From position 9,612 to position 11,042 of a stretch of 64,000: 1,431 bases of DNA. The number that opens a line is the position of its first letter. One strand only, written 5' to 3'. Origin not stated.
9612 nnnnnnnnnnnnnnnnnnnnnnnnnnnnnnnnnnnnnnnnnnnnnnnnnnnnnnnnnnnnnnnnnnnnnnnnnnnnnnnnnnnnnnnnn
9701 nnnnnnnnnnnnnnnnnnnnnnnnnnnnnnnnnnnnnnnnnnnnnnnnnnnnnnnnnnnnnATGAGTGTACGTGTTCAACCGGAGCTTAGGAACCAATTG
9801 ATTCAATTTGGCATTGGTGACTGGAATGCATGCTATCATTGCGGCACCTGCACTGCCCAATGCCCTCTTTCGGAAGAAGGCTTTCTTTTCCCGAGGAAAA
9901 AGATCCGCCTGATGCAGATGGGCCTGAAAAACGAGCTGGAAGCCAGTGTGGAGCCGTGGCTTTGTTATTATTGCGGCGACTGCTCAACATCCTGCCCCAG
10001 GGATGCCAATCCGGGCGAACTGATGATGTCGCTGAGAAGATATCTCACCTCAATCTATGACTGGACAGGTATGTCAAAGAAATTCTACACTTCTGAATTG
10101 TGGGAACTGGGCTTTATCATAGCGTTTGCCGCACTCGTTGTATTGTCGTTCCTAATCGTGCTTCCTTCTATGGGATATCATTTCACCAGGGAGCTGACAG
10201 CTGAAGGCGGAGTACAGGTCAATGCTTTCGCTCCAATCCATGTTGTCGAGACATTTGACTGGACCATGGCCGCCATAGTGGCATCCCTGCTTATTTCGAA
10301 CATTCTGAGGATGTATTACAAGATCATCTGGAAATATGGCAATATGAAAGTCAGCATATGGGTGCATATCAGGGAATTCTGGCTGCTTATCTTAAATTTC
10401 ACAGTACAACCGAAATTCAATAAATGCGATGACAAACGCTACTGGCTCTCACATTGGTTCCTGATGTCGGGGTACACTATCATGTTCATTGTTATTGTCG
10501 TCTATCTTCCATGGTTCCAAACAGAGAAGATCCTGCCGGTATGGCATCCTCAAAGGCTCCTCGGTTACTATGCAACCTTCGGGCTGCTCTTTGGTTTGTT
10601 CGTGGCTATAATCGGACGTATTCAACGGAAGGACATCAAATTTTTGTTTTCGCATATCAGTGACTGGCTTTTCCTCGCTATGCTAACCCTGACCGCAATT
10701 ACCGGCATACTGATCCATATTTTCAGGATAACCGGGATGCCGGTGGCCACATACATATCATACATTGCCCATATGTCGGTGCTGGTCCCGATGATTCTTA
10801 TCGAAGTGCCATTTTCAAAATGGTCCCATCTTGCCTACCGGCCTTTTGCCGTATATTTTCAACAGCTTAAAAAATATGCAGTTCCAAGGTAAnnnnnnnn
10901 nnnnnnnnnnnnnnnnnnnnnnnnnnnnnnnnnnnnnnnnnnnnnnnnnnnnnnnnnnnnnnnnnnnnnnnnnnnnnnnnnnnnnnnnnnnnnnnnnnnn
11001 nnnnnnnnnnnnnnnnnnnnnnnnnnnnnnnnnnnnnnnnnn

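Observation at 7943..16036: Qmo-like / HdrA module fused operonically to an Mvh-type [NiFe] hydrogenase, with a membrane anchor and no HdrB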

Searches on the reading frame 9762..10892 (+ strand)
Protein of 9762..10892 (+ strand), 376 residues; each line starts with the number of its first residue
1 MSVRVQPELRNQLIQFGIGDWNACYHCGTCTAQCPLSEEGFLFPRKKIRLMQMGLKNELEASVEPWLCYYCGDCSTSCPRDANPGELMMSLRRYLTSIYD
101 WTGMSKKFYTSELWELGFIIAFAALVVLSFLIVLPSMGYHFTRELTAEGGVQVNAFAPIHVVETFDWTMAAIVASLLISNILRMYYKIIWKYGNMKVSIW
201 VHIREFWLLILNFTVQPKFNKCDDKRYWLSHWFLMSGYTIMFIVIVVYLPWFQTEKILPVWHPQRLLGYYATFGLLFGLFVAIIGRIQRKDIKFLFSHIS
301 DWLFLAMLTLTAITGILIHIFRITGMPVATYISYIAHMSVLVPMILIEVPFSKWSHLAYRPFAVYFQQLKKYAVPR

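Call 3: search_protein_families(library=pfam, proteins=[window:9762-10892:+], max_evalue=0.01)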
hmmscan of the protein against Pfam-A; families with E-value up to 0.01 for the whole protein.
window:9762-10892:+ (376 aa): 9 families
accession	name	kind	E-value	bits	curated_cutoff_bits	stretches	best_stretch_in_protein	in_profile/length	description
PF13183.11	Fer4_8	-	3.3e-09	37.6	27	1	22-81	3-67/68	4Fe-4S dicluster domain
PF12838.12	Fer4_7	-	2.8e-07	31.3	27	1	24-82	2-52/52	4Fe-4S dicluster domain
PF13187.11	Fer4_9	-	3.4e-07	30.6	27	1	23-82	1-51/52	4Fe-4S dicluster domain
PF13534.11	Fer4_17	-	8.6e-07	29.9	22.2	1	23-81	1-59/61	4Fe-4S dicluster domain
PF13237.11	Fer4_10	-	6.1e-06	26.5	25.5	1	22-79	7-53/53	4Fe-4S dicluster domain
PF25160.1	LdpA_Fe-S-bd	-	8.3e-06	25.9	27.6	0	22-37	26-41/49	LdpA Fe-S cluster-binding domain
PF13484.11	Fer4_16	-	0.0002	22.5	30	0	68-81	2-15/66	4Fe-4S double cluster binding domain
PF00037.32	Fer4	-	0.00079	19.6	21.1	0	20-35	4-19/24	4Fe-4S binding domain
PF12797.12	Fer4_2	-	0.0062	16.9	24.5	0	20-35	6-21/22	4Fe-4S binding domain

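Call 4: search_protein_families(library=ncbifam, proteins=[window:9762-10892:+], max_evalue=0.01)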
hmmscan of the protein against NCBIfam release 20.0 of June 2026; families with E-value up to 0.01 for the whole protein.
window:9762-10892:+ (376 aa): 21 families
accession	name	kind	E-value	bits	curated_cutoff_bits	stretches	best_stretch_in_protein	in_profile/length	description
NF038018.1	qmoC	equivalog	1.7e-57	195.5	300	1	10-365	6-359/360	quinone-interacting membrane-bound oxidoreductase complex subunit QmoC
TIGR03290.1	CoB_CoM_SS_C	equivalog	1.9e-15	57.1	160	1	22-94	2-74/144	CoB--CoM heterodisulfide reductase subunit C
NF041779.1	hetero_SS_HdrC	equivalog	8.6e-09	35.1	350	1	22-93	31-101/198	ferredoxin:CoB-CoM heterodisulfide reductase subunit HdrC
NF041890.1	hdrC_Methbact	equivalog_domain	6.9e-07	29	270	1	23-92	30-98/192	ferredoxin:CoB-CoM heterodisulfide reductase subunit HdrC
NF008369.0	PRK11168.1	equivalog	7.5e-07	28.4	278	1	20-92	9-84/401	anaerobic glycerol-3-phosphate dehydrogenase subunit C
NF042909.1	FMH_DH_FwdF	exception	8.8e-07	28.3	375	1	21-82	54-115/336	tungsten-dependent formylmethanofuran dehydrogenase subunit FwdF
NF009226.0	PRK12576.1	equivalog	9.9e-07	28.4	344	1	4-96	141-238/317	succinate dehydrogenase/fumarate reductase iron-sulfur subunit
TIGR02512.1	FeFe_hydrog_A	subfamily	1.7e-05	23.9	405.95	1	20-82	5-66/375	[FeFe] hydrogenase, group A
NF041837.1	rnfC_Methano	equivalog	0.00024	20.1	650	1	23-81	359-412/438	Rnf electron transport complex subunit RnfC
NF008434.0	PRK11274.1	equivalog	0.00051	19.1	333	1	23-88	24-95/409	glycolate oxidase subunit GlcF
NF058577.1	FdxA_fam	equivalog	0.00054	20.1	65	0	22-36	36-50/52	4Fe-4S ferredoxin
TIGR03379.1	glycerol3P_GlpC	equivalog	0.00093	18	279.9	1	21-93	4-79/397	anaerobic glycerol-3-phosphate dehydrogenase subunit GlpC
NF040763.1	FeFe_hydrog_A6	exception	0.0012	17.4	765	1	20-82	143-204/571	NADH-dependent [FeFe] hydrogenase, group A6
NF004616.0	PRK05950.1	subfamily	0.0015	17.7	228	0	21-95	146-233/238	succinate dehydrogenase iron-sulfur subunit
NF045874.1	Vhu_polyferre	exception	0.003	16.4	600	1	22-82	292-345/381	F420-non-reducing hydrogenase associated-polyferredoxin VhuB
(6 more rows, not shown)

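Call 6: search_solved_structures(query=window:9762-10892:+, max_evalue=1, show_alignments=2)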
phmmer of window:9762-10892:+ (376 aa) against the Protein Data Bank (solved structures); distinct sequences matched with E-value up to 1: 37.
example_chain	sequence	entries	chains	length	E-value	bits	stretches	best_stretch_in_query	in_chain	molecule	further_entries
7bkb_C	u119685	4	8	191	2.2e-13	53.8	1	6-93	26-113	CoB--CoM heterodisulfide reductase subunit C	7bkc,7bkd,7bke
5odc_C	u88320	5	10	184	1.3e-10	44.7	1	20-94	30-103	Heterodisulfide reductase, subunit C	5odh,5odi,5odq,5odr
9sfi_E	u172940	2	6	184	4.9e-10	42.7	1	20-94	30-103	H(2)/formate:CoB-CoM heterodisulfide,ferredoxin reductase subunit C2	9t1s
8rvv_C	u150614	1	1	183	3.7e-09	39.8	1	16-84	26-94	H(2):CoB-CoM heterodisulfide,ferredoxin reductase subunit C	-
8rvu_c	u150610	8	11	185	3.8e-09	39.8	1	16-84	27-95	H(2):CoB-CoM heterodisulfide,ferredoxin reductase subunit C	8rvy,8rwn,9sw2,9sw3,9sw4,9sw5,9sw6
9sw6_H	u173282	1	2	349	4.8e-05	26.3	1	20-82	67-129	Tungsten formylmethanofuran dehydrogenase, subunit F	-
5t5i_F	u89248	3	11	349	0.00017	24.5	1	20-83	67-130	Tungsten formylmethanofuran dehydrogenase subunit fwdF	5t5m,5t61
8rja_F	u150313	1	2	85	0.00034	23.5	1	22-82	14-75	NAD(P)H-quinone oxidoreductase subunit I, chloroplastic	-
9sfi_U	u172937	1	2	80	0.0043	19.9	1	23-82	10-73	4Fe-4S binding protein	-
9sw6_G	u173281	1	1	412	0.042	16.6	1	23-81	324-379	Polyferredoxin protein MvhB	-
8rja_E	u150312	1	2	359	0.055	16.2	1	13-81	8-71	Coenzyme F420 hydrogenase/dehydrogenase, beta subunit C terminus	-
5t5i_G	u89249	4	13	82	0.079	15.7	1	23-82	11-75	Tungsten formylmethanofuran dehydrogenase subunit fwdG | Tungsten formylmethanofuran dehydrogenase, subunit G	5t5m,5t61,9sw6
9iho_I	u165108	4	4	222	0.14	14.9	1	16-82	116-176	NUIM (TYKY) subunit of mitochondrial NADH:ubiquinone oxidoreductase (Complex I)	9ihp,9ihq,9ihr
7b0n_I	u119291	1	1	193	0.2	14.4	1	16-82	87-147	Subunit NUIM of protein NADH:Ubiquinone Oxidoreductase (Complex I)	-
7ar7_I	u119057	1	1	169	0.23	14.2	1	16-82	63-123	NADH dehydrogenase [ubiquinone] iron-sulfur protein 8-A, mitochondrial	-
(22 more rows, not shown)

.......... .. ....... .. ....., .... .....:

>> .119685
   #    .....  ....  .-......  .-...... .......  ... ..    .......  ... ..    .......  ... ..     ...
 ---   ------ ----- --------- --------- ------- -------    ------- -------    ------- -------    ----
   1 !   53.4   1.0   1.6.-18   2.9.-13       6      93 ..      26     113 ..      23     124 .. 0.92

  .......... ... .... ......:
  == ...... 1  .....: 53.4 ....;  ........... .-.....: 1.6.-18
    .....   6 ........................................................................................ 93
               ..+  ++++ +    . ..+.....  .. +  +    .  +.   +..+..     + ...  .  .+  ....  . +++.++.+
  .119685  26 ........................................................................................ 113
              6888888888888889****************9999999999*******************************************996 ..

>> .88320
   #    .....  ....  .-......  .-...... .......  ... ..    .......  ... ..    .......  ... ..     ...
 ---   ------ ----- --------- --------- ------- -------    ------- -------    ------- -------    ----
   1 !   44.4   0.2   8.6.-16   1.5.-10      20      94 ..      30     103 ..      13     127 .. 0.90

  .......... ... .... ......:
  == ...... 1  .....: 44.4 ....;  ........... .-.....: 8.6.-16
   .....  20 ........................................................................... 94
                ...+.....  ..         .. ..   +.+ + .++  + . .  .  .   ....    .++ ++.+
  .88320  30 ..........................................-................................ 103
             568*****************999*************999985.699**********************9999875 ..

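Call 10: find_homologous_proteins(query=window:9762-10892:+, max_evalue=1e-10)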
Query window:9762-10892:+ (376 aa): 3380 proteins with E <= 1e-10 among 6263 candidates; the best 120 are listed.
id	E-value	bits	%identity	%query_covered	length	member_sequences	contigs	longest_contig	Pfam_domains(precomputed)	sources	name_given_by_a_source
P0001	2.9e-245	832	93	100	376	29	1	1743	PF12838.13,PF13534.12,PF25160.2,PF13237.12,PF13183.12,PF13187.12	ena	-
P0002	4.5e-239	812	91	100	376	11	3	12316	PF12838.13,PF13534.12,PF25160.2,PF13237.12,PF13183.12,PF13187.12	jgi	jgi:ferredoxin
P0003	1.2e-230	784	87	100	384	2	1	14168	PF12838.13,PF13534.12,PF25160.2,PF13237.12,PF13183.12,PF13187.12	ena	-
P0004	5.0e-230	782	91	97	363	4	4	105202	PF12838.13,PF13534.12,PF25160.2,PF13237.12,PF13183.12,PF13187.12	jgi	jgi:ferredoxin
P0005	1.1e-228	778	86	100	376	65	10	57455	PF12838.13,PF13534.12,PF25160.2,PF13237.12,PF13183.12,PF13187.12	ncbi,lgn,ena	-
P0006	4.6e-227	772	85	100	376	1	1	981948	PF12838.13,PF13534.12,PF25160.2,PF13237.12,PF13183.12,PF13187.12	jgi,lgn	jgi:heterodisulfide reductase subunit C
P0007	1.7e-226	770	85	100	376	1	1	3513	PF12838.13,PF13534.12,PF25160.2,PF13237.12,PF13183.12,PF13187.12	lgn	-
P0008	2.4e-226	770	84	100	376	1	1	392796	PF12838.13,PF13534.12,PF25160.2,PF13237.12,PF13183.12,PF13187.12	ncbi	-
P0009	3.1e-226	769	85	100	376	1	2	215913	PF12838.13,PF13534.12,PF25160.2,PF13237.12,PF13183.12,PF13187.12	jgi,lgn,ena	-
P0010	4.3e-226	769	85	100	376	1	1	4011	PF12838.13,PF13534.12,PF25160.2,PF13237.12,PF13183.12,PF13187.12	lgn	-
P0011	8.3e-226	768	85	100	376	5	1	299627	PF12838.13,PF13534.12,PF25160.2,PF13237.12,PF13183.12,PF13187.12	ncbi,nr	ncbi:MAG: 4Fe-4S dicluster domain-containing protein [Bacteroidetes bacterium]|nr:4Fe-4S dicluster d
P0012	1.6e-225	767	86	100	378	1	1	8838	PF12838.13,PF13534.12,PF25160.2,PF13237.12,PF13183.12,PF13187.12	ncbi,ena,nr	ncbi:MAG TPA: 4Fe-4S dicluster domain-containing protein [Bacteroidales bacterium]|nr:4Fe-4S diclust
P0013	5.5e-225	765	85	100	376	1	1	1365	PF13484.12,PF12838.13,PF13534.12,PF25160.2,PF13237.12,PF13183.12,PF13187.12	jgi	jgi:ferredoxin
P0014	3.2e-224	763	84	100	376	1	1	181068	PF12838.13,PF13534.12,PF13183.12,PF13187.12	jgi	jgi:ferredoxin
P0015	6.2e-224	762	85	100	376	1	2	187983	PF12838.13,PF13534.12,PF25160.2,PF13237.12,PF13183.12,PF13187.12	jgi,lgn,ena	-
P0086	5.6e-168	578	65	99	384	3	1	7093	PF02665.20,PF12838.13,PF13534.12,PF25160.2,PF13237.12,PF13183.12,PF13187.12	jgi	-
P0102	2.0e-161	556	61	99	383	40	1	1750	PF02665.20,PF12838.13,PF13534.12,PF13237.12,PF13183.12,PF13187.12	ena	-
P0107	9.5e-158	544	62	100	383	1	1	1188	PF02665.20,PF00037.33,PF13484.12,PF12838.13,PF13534.12,PF25160.2,PF13237.12,PF13183.12,PF13187.12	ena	-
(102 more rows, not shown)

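Call 11: find_related_loci(query=window:9762-10892:+, collection=genome_contigs, flank=10000)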
Query window:9762-10892:+ (376 aa) in genome_contigs; peptide patterns used: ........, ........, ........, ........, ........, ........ (x = any residue, [..] = any of these).
599 stretches matched a pattern (row limit reached: there are more); 570 encode a relative of the query (tblastn E <= 1e-3); the best 80 are kept; 80 distinct loci.
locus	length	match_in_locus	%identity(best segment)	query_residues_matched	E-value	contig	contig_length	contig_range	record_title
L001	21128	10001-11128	93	1-376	0e+0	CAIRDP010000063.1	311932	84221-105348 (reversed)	MAG: uncultured Bacteroidales bacterium isolate AM5_bin-0527 genome assembly, contig: bin-0527:63/67, whole genome shotg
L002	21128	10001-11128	92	1-376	0e+0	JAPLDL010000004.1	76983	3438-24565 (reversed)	MAG: Bacteroidetes bacterium isolate LacPavin_0419_WC90_MAG_45_16 LacPavin_0419_WC90_scaffold_39680, whole genome shotgu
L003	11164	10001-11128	86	1-376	0e+0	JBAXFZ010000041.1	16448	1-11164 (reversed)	MAG: Bacteroidota bacterium isolate ELA284 MAG284_41, whole genome shotgun sequence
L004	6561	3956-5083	85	1-376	0e+0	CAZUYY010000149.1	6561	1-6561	MAG TPA_asm: uncultured Prolixibacteraceae bacterium isolate binchicken_co3_102 genome assembly, contig: NODE_38480_leng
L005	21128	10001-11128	85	1-376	0e+0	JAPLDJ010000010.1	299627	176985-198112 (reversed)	MAG: Bacteroidetes bacterium isolate LacPavin_0920_WC70_MAG_47_14 LacPavin_0920_WC70_scaffold_195057, whole genome shotg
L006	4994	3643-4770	84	1-376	0e+0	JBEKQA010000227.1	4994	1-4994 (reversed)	MAG: Bacteroidales bacterium isolate SPRUCE 477 SPRUCE_477_227, whole genome shotgun sequence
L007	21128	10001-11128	83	1-376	0e+0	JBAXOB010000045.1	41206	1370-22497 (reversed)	MAG: Bacteroidota bacterium isolate ELA494 MAG494_45, whole genome shotgun sequence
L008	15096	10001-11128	83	1-376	0e+0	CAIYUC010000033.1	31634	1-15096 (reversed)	MAG: uncultured Bacteroidales bacterium isolate A14_bin-1928 genome assembly, contig: bin-1928:033/244, whole genome sho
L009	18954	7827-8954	82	1-376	0e+0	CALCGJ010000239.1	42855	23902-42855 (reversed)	MAG TPA_asm: uncultured Bacteroidetes bacterium isolate ERR2206790_bin.55_CONCOCT_v1.1_MAG genome assembly, contig: ERZ8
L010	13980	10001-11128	83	1-376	0e+0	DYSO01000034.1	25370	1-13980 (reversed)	MAG TPA_asm: Draconibacterium orientale isolate SulCav_PC08_3_10_45_10 SulCav_PC08-3_1125_length_25370_cov_5.546672, who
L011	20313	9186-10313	82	1-376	0e+0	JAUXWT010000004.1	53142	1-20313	MAG: Bacteroidales bacterium isolate C15_metabat.bin.17 C15_k141_357392, whole genome shotgun sequence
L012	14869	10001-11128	83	1-376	0e+0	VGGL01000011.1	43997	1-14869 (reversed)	MAG: Bacteroidetes bacterium isolate K_DeepCast_150m_m2_049 K_DeepCast_150m_m2_049_Ga0194126_10001189, whole genome shot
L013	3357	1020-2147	77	1-376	0e+0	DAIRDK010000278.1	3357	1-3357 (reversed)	MAG TPA_asm: Bacteroidales bacterium isolate CTOTU7589 NODE_47246_length_3357_cov_5.293459, whole genome shotgun sequenc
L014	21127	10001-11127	82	1-376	0e+0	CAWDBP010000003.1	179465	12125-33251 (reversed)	MAG: uncultured Bacteroidales bacterium isolate MFD01689.bin.1.120 genome assembly, contig: contig_18180, whole genome s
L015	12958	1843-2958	72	1-376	0e+0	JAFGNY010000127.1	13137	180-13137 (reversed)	MAG: Bacteroidales bacterium isolate Zod_Metabat.574 k87_2630002, whole genome shotgun sequence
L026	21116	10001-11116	57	1-376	1e-143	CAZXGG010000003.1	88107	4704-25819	MAG TPA_asm: uncultured Rikenellaceae bacterium isolate SRP214966_co2_435 genome assembly, contig: NODE_183_length_88107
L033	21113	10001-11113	53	1-374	4e-135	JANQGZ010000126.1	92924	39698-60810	MAG: SAR324 cluster bacterium isolate PL23b_bin.72 k99_3281153, whole genome shotgun sequence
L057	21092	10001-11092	46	2-374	5e-115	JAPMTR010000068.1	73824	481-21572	MAG: Candidatus Methanoperedens sp. isolate Ig 1 Ig18389_08E140C01_z1_2020_scaffold_209, whole genome shotgun sequence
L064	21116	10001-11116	48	1-371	6e-111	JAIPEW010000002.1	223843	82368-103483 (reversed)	MAG: Clostridiales bacterium isolate Tobar18m-G8 Tobar18m-C4, whole genome shotgun sequence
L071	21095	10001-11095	45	3-374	4e-110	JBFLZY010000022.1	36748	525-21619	MAG: Bacillota bacterium isolate MAG124 MAG124_22, whole genome shotgun sequence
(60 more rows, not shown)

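Call 33: search_protein_families(library=pfam, alignment_id=A1, max_evalue=1)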
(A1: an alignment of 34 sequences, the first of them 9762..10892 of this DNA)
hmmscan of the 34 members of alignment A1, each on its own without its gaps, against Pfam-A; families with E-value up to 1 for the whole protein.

A. member 1, window:9762-10892:+ (376 aa): 13 families
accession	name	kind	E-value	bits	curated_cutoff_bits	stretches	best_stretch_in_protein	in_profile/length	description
PF13183.11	Fer4_8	-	3.3e-09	37.6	27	1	22-81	3-67/68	4Fe-4S dicluster domain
PF12838.12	Fer4_7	-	2.8e-07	31.3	27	1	24-82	2-52/52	4Fe-4S dicluster domain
PF13187.11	Fer4_9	-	3.4e-07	30.6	27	2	23-82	1-51/52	4Fe-4S dicluster domain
PF13534.11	Fer4_17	-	8.6e-07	29.9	22.2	1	23-81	1-59/61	4Fe-4S dicluster domain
PF13237.11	Fer4_10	-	6.1e-06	26.5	25.5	2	22-79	7-53/53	4Fe-4S dicluster domain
PF25160.1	LdpA_Fe-S-bd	-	8.3e-06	25.9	27.6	2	22-37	26-41/49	LdpA Fe-S cluster-binding domain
PF13484.11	Fer4_16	-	0.0002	22.5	30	1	68-81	2-15/66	4Fe-4S double cluster binding domain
PF00037.32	Fer4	-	0.00079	19.6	21.1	2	20-35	4-19/24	4Fe-4S binding domain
PF12797.12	Fer4_2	-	0.0062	16.9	24.5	1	20-35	6-21/22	4Fe-4S binding domain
PF12800.12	Fer4_4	-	0.034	14.9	24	1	22-35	2-15/17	4Fe-4S binding domain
PF12798.12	Fer4_3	-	0.052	14.9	27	1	68-82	1-15/15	4Fe-4S binding domain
PF12837.12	Fer4_6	-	0.13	12.8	25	1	22-35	7-20/24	4Fe-4S binding domain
PF17179.9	Fer4_22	-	0.97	10.8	27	0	63-80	76-93/95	4Fe-4S dicluster domain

B. families by the number of members that match (of 34 scanned): 23 families
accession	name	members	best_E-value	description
PF13183.11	Fer4_8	34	1.3e-09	4Fe-4S dicluster domain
PF12838.12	Fer4_7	34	1.1e-08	4Fe-4S dicluster domain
PF13237.11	Fer4_10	34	1.1e-08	4Fe-4S dicluster domain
PF13187.11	Fer4_9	34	6.8e-08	4Fe-4S dicluster domain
PF13534.11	Fer4_17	34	9.4e-08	4Fe-4S dicluster domain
PF25160.1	LdpA_Fe-S-bd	34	9.8e-08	LdpA Fe-S cluster-binding domain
PF13484.11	Fer4_16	34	1.3e-05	4Fe-4S double cluster binding domain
PF00037.32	Fer4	34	1.3e-05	4Fe-4S binding domain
PF12797.12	Fer4_2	34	0.0017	4Fe-4S binding domain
PF12798.12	Fer4_3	33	0.0065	4Fe-4S binding domain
PF12800.12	Fer4_4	32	0.0018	4Fe-4S binding domain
PF14697.11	Fer4_21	21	0.00038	4Fe-4S dicluster domain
PF12837.12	Fer4_6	19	0.0002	4Fe-4S binding domain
PF00662.26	Proton_antipo_N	11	0.00054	NADH-Ubiquinone oxidoreductase (complex I), chain 5 N-terminus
PF02665.19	Nitrate_red_gam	9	2.8e-05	Nitrate reductase gamma subunit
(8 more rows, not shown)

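Call 36: predict_structure(alignment_id=A1)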
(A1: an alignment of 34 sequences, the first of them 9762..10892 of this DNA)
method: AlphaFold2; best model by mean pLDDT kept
length: 376 residues; sequences in the alignment: 34
mean_pLDDT: 80.3   pTM: 0.79
mean pLDDT of the five models: 80.3, 79.5, 77.1, 75.6, 74.0
residues with pLDDT >= 90: 99; 70-90: 192; 50-70: 77; < 50: 8
segments of 3 or more residues with pLDDT < 50: 1-3
pLDDT, mean of each block of 10 residues (from residue 1): 61 76 54 62 60 78 76 56 68 87 87 88 94 92 89 90 90 91 89 82 87 60 66 82 83 86 90 88 78 65 88 93 94 95 88 75 86 81
secondary structure, 60 per line:
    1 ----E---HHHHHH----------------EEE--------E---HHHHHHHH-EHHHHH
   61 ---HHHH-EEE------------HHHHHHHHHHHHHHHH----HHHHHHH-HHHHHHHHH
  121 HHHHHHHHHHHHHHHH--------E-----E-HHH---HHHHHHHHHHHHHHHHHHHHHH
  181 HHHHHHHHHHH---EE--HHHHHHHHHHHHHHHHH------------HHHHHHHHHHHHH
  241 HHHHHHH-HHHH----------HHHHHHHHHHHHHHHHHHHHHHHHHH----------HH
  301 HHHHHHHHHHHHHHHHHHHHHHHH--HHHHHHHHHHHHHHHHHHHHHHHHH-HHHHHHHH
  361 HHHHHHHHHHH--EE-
elements in order: H9-14 E31-33 H46-53 H56-60 H64-67 E69-71 H84-99 H104-110 H112-136 H159-191 H199-215 H228-247 H249-252 H263-288 H299-324 H327-351 H353-371
